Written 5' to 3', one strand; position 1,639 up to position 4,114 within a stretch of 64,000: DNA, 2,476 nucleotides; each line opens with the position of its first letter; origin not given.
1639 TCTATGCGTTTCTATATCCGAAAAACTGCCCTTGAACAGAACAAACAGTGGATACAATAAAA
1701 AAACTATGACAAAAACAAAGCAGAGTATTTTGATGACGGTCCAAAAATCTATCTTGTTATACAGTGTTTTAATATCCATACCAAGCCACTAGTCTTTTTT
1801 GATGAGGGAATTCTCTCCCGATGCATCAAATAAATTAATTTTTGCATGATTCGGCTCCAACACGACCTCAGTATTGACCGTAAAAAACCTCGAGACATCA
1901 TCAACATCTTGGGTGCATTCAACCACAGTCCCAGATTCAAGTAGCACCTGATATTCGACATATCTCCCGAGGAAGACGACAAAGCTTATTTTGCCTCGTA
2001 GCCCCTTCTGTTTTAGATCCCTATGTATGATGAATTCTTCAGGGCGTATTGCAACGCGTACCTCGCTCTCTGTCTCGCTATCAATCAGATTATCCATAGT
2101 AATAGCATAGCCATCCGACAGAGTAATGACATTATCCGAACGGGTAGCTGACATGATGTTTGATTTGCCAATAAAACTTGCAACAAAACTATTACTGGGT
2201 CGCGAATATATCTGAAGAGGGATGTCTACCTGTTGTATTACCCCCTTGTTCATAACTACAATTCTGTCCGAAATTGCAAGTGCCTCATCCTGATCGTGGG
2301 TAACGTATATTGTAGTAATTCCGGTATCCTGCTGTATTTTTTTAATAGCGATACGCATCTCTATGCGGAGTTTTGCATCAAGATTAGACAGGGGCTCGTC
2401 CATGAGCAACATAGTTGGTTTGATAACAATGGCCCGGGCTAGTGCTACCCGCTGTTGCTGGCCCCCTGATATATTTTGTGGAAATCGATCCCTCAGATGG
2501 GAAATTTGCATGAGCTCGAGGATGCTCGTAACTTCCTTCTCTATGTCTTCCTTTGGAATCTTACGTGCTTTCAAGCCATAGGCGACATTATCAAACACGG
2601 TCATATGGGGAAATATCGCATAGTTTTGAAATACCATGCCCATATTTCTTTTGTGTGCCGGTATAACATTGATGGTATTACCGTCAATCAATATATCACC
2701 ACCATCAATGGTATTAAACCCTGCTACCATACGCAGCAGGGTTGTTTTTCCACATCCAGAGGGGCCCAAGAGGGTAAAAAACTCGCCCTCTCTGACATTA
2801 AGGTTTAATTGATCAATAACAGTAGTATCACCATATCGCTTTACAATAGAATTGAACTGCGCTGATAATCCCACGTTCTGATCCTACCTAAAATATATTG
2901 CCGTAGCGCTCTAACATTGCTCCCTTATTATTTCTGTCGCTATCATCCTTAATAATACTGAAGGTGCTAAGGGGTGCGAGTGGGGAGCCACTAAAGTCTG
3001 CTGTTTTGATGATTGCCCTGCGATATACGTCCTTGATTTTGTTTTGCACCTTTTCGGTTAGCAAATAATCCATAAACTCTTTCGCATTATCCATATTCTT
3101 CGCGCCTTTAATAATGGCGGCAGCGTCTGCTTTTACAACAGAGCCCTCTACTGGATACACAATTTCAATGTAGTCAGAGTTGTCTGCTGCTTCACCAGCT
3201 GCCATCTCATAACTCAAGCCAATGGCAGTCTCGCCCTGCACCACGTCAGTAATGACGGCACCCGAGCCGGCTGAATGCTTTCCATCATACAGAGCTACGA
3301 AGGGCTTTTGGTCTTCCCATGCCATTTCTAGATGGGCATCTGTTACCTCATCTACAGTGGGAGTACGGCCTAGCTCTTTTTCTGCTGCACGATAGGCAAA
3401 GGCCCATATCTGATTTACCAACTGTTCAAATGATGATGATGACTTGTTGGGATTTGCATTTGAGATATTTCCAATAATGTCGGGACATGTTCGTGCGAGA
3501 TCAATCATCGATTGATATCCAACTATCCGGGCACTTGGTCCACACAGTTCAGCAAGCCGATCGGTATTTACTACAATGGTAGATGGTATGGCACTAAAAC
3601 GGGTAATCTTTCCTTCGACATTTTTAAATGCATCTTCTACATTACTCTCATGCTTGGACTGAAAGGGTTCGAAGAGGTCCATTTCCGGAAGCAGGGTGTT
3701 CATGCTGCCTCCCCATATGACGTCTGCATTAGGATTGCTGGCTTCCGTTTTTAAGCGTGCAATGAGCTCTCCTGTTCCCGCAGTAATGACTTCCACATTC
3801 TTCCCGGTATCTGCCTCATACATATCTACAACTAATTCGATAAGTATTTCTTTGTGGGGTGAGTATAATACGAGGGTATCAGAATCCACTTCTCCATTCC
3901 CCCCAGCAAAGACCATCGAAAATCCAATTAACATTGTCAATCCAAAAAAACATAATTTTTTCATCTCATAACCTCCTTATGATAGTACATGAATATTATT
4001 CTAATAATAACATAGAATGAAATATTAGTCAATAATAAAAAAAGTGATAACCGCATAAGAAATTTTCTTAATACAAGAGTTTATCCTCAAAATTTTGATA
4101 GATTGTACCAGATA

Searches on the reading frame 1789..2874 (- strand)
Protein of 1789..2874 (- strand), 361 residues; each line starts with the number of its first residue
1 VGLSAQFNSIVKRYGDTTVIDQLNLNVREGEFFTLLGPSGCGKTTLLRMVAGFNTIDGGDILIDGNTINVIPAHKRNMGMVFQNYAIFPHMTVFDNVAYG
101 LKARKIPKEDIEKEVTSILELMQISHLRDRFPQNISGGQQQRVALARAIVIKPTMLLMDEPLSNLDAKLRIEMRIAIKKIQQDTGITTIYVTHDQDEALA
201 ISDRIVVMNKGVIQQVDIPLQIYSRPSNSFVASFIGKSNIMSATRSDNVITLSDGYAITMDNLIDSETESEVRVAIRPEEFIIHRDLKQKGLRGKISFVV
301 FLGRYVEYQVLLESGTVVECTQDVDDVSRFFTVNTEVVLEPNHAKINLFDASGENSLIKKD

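Call 14: search_protein_families(library=pfam, proteins=[window:1789-2874:-], max_evalue=0.00001)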
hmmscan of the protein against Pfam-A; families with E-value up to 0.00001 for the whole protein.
window:1789-2874:- (361 aa): 3 families
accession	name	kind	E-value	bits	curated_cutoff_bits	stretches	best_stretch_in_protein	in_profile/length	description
PF00005.33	ABC_tran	-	7e-36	124.3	25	1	21-162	2-136/137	ABC transporter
PF08402.16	TOBE_2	-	1.9e-08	34.7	21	1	274-346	1-73/76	TOBE domain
PF13304.12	AAA_21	-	8.3e-06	26.5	27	0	122-194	225-299/304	AAA domain, putative AbiEii toxin, Type IV TA system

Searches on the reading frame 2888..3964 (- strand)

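Call 14: search_protein_families(library=pfam, proteins=[window:2888-3964:-], max_evalue=0.00001)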
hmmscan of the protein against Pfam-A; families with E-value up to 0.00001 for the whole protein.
window:2888-3964:- (358 aa): 4 families
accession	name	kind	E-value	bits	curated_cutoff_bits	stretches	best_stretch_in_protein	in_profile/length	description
PF13416.11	SBP_bac_8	-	2e-16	61.1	27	1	46-309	3-251/279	Bacterial extracellular solute-binding protein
PF01547.30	SBP_bac_1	-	1.3e-14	55.4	26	1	37-307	4-306/307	Bacterial extracellular solute-binding protein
PF13531.11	SBP_bac_11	-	4e-13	50.1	25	1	232-310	142-221/227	Bacterial extracellular solute-binding protein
PF13343.11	SBP_bac_6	-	1.4e-10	41.5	24.6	1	225-315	129-216/245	Bacterial extracellular solute-binding protein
